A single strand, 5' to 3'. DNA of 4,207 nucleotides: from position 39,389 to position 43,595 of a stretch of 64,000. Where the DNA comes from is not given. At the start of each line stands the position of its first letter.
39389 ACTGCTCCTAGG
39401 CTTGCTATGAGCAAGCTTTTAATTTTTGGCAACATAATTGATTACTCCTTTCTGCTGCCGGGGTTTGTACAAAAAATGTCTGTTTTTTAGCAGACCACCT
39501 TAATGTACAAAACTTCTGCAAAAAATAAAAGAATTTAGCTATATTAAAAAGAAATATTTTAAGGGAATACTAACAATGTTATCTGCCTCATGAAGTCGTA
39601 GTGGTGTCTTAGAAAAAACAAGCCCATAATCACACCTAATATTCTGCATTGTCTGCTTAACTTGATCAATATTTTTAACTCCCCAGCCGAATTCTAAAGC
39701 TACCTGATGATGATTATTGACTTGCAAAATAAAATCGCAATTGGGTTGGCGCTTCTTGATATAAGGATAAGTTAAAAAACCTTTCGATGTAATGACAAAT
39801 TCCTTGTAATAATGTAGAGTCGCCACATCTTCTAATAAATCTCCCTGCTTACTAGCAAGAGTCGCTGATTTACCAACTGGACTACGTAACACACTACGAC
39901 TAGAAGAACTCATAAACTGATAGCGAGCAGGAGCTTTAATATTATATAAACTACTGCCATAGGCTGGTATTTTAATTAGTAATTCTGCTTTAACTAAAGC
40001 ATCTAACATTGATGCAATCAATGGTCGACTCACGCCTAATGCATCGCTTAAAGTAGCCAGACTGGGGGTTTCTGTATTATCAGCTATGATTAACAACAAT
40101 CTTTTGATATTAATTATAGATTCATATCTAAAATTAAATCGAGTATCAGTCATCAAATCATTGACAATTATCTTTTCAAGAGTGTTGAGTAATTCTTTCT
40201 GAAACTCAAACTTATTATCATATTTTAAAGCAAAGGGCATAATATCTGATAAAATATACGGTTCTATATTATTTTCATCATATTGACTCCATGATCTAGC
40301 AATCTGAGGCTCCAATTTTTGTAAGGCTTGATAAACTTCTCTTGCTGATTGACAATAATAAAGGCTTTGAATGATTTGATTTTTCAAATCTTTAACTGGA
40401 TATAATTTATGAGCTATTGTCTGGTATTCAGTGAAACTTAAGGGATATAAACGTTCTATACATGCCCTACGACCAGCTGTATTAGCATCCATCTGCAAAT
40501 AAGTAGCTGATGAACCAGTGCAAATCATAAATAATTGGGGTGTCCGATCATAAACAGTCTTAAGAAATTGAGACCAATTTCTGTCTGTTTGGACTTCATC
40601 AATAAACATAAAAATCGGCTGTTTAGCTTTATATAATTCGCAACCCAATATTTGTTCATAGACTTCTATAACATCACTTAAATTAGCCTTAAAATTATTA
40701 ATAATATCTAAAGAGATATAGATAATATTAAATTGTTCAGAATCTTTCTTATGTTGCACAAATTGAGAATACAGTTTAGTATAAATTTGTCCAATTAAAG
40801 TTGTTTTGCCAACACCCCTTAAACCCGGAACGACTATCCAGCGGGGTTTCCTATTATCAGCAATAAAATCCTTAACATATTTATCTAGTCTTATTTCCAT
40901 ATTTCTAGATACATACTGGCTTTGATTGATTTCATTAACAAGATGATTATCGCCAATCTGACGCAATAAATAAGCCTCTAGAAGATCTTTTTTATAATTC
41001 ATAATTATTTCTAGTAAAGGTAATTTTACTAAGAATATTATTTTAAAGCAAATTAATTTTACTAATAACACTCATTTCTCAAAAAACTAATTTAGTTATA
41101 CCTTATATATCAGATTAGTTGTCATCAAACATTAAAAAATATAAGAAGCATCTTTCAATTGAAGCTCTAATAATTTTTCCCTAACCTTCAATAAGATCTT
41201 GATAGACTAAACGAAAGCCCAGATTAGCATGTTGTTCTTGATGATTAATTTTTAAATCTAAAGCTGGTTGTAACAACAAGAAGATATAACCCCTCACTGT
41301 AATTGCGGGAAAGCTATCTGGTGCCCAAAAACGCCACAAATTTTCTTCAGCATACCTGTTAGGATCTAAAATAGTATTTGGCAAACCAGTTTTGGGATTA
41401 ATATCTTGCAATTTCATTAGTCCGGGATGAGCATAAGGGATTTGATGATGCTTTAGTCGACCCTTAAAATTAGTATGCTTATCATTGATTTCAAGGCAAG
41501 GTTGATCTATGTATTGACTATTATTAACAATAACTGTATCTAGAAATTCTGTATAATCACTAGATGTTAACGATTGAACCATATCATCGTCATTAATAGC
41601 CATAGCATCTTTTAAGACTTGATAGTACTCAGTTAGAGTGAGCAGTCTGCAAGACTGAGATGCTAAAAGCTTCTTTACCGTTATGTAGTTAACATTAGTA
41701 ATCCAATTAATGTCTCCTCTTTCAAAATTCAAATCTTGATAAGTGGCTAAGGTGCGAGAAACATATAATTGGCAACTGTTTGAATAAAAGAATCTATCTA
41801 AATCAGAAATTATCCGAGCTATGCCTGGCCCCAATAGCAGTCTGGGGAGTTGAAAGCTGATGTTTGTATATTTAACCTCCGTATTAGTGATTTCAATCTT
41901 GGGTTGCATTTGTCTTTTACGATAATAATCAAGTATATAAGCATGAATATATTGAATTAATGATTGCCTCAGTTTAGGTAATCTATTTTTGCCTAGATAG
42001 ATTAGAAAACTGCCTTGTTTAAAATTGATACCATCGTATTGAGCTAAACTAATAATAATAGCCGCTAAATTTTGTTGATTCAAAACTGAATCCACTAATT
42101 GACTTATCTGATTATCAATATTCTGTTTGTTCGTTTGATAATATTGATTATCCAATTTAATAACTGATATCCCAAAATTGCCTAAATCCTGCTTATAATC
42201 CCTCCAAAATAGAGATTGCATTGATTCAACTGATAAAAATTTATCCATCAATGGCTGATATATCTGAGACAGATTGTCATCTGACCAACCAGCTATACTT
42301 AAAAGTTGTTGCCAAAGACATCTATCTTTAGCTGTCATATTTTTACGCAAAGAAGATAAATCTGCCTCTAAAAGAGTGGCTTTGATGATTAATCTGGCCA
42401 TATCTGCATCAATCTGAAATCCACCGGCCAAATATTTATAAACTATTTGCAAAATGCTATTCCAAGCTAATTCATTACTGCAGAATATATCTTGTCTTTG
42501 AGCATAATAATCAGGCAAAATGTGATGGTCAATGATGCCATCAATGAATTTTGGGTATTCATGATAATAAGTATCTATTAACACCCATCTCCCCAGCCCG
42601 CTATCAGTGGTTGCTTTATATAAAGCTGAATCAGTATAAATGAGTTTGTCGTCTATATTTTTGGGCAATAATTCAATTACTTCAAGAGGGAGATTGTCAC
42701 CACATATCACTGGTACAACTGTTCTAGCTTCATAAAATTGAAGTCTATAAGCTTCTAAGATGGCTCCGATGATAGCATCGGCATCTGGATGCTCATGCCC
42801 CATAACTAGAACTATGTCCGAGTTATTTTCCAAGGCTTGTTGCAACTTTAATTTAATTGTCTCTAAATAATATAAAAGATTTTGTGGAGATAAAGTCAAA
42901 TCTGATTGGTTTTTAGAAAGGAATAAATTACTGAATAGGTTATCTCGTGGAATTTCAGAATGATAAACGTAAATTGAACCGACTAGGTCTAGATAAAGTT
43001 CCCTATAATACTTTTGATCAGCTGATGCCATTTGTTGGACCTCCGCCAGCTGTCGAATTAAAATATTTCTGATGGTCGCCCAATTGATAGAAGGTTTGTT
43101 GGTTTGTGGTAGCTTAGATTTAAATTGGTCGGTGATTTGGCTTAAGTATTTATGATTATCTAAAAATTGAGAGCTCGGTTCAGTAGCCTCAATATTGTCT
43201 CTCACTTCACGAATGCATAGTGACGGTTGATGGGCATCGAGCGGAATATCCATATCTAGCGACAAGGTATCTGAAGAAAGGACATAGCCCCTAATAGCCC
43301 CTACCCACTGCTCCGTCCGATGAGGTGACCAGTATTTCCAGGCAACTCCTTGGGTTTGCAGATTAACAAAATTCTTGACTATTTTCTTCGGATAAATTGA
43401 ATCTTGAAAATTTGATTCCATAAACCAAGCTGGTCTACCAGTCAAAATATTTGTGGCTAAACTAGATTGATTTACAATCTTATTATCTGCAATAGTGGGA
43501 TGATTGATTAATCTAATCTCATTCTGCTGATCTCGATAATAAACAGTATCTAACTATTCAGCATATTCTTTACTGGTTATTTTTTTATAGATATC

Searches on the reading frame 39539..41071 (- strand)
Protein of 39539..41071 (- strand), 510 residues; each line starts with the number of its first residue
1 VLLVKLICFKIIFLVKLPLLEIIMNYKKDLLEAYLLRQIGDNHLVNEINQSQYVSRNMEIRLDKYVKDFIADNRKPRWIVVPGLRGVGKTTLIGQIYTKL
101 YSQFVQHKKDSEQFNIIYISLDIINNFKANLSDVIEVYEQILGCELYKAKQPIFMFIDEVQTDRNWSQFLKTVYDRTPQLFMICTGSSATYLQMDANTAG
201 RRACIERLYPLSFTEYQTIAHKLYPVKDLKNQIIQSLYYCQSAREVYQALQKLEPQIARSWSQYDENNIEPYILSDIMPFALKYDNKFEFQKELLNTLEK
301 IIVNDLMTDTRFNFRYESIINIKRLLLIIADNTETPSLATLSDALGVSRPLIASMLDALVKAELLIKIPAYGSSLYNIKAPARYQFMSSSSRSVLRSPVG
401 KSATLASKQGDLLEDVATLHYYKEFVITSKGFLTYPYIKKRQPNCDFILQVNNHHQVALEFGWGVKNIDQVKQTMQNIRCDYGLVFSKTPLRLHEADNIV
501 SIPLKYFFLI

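Call 32: search_protein_families(library=pfam, proteins=[window:39539-41071:-], max_evalue=0.001)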
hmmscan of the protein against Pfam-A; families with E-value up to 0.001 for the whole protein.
window:39539-41071:- (510 aa): 4 families
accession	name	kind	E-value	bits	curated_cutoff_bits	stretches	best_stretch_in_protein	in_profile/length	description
PF13173.12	AAA_14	-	1.5e-25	90.1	27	1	77-216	3-128/129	AAA domain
PF00931.28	NB-ARC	-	3e-05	23.8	23.5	1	66-185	8-134/248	NB-ARC domain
PF13635.12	DUF4143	-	0.00025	21.3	28.1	0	319-462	13-158/160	Domain of unknown function (DUF4143)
PF13191.12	AAA_16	-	0.00043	21.2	32.6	0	75-116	23-64/167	AAA ATPase domain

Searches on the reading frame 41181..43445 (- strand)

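Call 34: search_protein_families(library=pfam, proteins=[window:41181-43445:-], max_evalue=0.001)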
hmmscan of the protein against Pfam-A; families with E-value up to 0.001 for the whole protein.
window:41181-43445:- (754 aa): 1 family
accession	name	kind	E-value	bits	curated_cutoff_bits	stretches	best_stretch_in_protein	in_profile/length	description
PF01368.27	DHH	-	1.6e-06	28.8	28.1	1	212-353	2-121/125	DHH family, N-terminal domain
